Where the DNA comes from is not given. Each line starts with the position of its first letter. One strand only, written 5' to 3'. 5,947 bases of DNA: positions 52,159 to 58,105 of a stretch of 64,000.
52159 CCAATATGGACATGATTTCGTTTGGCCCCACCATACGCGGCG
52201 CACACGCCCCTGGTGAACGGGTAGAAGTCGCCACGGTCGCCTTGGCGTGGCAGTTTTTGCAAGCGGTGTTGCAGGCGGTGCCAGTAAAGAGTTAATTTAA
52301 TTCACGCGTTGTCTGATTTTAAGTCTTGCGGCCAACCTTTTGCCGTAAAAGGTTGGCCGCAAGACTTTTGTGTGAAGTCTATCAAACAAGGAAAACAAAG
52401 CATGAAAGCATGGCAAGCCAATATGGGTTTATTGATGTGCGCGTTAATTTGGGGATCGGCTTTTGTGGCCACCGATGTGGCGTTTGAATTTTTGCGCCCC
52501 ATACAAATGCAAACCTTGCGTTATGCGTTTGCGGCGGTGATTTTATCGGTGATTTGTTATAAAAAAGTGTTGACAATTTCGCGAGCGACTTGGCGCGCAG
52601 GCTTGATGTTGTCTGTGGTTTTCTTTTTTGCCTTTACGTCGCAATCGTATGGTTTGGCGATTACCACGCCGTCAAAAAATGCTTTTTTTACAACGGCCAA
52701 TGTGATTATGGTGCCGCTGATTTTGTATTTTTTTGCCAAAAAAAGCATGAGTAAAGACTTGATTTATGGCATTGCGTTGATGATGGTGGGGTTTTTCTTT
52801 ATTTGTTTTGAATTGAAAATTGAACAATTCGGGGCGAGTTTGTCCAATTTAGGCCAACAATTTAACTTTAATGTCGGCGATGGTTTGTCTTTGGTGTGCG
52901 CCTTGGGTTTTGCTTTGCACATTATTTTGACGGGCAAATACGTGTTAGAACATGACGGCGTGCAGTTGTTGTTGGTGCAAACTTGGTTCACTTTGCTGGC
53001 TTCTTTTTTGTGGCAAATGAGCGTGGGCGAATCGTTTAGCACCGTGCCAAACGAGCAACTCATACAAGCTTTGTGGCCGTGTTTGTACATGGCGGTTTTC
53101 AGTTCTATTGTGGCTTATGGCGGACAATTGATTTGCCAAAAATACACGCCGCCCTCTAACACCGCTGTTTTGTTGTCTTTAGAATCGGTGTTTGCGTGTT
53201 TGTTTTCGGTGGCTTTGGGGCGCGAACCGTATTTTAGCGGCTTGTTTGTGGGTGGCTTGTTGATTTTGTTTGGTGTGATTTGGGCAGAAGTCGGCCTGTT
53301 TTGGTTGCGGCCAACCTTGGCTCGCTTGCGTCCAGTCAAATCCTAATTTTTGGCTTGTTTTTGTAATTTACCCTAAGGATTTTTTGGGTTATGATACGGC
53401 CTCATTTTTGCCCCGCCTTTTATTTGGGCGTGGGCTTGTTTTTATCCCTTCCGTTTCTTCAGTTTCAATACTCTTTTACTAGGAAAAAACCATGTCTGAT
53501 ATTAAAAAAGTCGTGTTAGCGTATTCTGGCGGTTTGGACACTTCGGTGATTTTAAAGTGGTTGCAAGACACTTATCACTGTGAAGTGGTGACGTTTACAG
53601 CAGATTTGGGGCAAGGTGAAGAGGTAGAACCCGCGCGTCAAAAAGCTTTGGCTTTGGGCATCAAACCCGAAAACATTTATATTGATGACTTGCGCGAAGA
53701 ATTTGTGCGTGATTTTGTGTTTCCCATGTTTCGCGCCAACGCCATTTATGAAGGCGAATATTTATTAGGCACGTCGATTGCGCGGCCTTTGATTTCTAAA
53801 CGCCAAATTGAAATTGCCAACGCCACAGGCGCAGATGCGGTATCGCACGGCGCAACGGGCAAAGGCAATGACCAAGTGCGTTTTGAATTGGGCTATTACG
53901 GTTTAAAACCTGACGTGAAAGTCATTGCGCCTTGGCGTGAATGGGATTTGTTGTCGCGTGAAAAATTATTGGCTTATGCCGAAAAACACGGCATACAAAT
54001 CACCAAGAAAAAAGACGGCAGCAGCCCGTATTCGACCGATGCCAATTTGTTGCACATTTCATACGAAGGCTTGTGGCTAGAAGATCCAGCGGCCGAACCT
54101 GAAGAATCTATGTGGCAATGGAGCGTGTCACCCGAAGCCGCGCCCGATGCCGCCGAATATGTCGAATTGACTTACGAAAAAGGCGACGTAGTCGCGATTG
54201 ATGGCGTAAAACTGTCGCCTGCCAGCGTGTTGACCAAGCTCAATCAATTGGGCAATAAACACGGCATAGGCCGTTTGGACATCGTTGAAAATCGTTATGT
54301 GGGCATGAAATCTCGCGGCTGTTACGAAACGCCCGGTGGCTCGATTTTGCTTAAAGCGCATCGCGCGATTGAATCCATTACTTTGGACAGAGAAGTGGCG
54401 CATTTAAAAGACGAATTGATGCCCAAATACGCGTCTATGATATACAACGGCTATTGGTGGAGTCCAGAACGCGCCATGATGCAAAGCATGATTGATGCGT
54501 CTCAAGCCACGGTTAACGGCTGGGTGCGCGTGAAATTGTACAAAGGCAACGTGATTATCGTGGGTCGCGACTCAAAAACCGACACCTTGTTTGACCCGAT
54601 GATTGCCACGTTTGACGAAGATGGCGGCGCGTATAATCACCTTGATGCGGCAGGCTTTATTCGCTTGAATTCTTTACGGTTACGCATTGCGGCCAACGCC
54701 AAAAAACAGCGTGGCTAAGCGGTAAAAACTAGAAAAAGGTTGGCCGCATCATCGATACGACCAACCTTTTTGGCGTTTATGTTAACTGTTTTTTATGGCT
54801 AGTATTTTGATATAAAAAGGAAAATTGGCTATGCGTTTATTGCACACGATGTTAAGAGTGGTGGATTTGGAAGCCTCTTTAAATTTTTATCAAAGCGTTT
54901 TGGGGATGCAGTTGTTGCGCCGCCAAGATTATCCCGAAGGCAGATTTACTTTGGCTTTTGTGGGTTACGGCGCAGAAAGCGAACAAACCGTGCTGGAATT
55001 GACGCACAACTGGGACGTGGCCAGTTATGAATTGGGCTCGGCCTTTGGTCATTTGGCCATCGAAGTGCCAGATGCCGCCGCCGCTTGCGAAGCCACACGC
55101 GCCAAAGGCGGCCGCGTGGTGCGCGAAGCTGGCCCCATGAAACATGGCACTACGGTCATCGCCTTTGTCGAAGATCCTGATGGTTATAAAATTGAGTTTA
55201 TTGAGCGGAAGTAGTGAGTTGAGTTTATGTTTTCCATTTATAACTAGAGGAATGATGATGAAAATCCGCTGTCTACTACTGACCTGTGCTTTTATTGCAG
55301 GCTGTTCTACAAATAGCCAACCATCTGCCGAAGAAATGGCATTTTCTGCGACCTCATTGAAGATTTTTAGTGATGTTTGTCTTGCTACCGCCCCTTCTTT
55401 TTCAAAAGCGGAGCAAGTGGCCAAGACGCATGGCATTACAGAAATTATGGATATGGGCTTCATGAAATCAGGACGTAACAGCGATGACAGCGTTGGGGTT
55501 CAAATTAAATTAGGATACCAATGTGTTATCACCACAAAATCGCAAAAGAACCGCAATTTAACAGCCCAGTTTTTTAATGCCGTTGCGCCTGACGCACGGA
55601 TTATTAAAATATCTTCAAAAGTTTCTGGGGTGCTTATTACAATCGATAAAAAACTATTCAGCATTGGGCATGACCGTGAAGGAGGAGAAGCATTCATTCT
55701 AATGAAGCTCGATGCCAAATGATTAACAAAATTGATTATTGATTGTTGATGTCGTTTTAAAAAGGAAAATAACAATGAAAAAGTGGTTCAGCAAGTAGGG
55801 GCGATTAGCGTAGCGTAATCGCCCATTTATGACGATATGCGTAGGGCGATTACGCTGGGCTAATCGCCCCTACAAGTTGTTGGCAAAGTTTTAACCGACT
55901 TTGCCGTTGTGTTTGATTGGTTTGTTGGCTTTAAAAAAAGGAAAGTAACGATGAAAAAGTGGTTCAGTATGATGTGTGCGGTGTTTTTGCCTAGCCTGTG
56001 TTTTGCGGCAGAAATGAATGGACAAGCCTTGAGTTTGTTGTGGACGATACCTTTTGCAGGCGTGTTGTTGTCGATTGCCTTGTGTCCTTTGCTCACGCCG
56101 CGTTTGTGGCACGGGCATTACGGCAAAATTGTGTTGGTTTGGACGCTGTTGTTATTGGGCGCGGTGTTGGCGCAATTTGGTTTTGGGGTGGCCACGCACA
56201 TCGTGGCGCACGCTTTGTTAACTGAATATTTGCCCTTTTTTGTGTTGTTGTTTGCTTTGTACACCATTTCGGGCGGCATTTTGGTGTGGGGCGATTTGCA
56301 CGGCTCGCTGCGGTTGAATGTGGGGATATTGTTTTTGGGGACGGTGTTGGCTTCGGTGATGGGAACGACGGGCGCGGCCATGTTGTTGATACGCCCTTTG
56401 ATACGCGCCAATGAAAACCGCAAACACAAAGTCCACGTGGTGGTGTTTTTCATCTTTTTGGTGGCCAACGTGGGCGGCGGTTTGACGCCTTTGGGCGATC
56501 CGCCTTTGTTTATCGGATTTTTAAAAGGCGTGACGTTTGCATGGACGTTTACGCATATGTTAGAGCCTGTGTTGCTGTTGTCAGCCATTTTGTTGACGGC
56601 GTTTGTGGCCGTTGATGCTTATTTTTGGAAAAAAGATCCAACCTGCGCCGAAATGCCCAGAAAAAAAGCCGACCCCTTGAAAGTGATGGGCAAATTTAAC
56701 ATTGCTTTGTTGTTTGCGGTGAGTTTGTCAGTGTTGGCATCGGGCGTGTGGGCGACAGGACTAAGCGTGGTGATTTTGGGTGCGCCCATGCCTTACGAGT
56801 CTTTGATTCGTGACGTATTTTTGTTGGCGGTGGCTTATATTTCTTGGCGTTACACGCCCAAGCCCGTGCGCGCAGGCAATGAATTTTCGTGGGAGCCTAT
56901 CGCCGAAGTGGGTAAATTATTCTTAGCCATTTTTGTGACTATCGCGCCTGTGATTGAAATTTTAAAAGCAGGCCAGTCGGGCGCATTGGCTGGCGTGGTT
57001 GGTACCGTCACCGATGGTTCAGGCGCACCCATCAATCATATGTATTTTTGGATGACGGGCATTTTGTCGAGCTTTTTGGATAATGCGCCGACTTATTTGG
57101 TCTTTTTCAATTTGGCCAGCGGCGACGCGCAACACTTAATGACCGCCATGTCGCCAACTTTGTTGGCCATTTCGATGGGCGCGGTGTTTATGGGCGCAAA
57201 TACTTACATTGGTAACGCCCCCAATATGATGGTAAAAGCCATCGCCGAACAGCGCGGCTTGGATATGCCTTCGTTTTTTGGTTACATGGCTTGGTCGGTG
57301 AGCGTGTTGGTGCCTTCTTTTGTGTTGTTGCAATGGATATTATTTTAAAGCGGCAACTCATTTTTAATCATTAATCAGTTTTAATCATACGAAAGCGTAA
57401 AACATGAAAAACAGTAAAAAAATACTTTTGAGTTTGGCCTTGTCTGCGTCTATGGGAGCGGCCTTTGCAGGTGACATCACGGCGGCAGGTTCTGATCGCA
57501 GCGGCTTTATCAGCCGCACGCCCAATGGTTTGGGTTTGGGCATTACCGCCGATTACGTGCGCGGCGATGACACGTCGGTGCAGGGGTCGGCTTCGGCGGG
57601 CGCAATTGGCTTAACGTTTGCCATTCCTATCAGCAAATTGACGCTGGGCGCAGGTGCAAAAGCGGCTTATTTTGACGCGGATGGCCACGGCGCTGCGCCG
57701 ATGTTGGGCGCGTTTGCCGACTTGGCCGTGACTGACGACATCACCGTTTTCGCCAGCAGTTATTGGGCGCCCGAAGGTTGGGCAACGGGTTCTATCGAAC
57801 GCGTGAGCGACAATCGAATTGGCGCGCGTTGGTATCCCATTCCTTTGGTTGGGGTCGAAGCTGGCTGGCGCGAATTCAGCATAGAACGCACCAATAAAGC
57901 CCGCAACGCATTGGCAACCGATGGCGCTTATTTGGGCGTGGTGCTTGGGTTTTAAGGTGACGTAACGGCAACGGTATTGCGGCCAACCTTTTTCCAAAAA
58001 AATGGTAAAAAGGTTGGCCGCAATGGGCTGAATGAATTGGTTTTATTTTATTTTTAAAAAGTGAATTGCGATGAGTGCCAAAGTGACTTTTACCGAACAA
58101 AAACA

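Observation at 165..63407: Hyper-abundant 12-mer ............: candidate DNA uptake sequence unrelated to any DUS/USS I know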

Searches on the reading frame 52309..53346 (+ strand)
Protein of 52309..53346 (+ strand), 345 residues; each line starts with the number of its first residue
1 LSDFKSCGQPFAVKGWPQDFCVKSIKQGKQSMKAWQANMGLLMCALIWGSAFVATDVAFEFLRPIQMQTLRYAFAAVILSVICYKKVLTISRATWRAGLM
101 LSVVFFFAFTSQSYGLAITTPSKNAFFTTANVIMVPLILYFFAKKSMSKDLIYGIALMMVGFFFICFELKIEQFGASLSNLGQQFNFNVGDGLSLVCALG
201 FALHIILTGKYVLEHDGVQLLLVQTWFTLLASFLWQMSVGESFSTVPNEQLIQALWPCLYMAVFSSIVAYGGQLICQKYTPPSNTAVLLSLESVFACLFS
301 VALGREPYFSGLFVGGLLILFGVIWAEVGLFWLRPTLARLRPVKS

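Call 17: search_protein_families(library=ncbifam, proteins=[window:52309-53346:+], max_evalue=0.00001)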
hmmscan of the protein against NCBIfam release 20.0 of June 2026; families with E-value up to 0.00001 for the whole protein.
window:52309-53346:+ (345 aa): 0 families

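Call 35: search_protein_families(library=pfam, proteins=[window:52309-53346:+], max_evalue=0.00001)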
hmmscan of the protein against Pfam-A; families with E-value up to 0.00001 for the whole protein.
window:52309-53346:+ (345 aa): 1 family
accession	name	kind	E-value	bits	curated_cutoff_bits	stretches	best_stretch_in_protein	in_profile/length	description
PF00892.27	EamA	-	7.5e-25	88.2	28.2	2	39-165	5-133/135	EamA-like transporter family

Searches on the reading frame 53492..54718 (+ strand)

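Call 35: search_protein_families(library=pfam, proteins=[window:53492-54718:+], max_evalue=0.00001)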
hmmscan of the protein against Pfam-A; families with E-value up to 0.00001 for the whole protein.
window:53492-54718:+ (408 aa): 2 families
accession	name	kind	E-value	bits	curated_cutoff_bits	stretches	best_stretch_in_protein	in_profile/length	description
PF20979.2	Arginosuc_syn_C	-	2.1e-75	253.5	27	1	180-399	1-218/219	Arginosuccinate synthase C-terminal domain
PF00764.25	Arginosuc_synth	-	1.6e-63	214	27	1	6-168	1-161/162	Arginosuccinate synthase N-terminal HUP domain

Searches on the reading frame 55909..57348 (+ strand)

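Call 35: search_protein_families(library=pfam, proteins=[window:55909-57348:+], max_evalue=0.00001)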
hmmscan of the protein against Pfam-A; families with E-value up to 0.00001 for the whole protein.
window:55909-57348:+ (479 aa): 2 families
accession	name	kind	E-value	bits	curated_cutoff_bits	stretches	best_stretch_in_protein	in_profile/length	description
PF16980.11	CitMHS_2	-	3.4e-180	599.9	25.7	1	39-479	2-448/448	Putative citrate transport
PF03600.22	CitMHS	-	4.8e-13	49.4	31.9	2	354-475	58-179/336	Citrate transporter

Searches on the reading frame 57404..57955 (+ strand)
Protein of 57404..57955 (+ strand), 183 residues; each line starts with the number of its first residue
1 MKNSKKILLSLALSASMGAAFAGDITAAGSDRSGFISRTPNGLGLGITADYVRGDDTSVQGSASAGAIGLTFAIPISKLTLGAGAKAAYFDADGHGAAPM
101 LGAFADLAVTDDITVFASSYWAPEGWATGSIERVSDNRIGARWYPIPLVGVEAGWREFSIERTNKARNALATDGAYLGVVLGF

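Call 35: search_protein_families(library=pfam, proteins=[window:57404-57955:+], max_evalue=0.00001)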
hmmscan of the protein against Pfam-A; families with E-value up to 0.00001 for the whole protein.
window:57404-57955:+ (183 aa): 1 family
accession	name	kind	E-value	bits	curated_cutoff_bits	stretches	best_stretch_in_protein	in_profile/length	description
PF07437.17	YfaZ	-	3.4e-16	59.8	23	1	42-183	43-180/180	YfaZ precursor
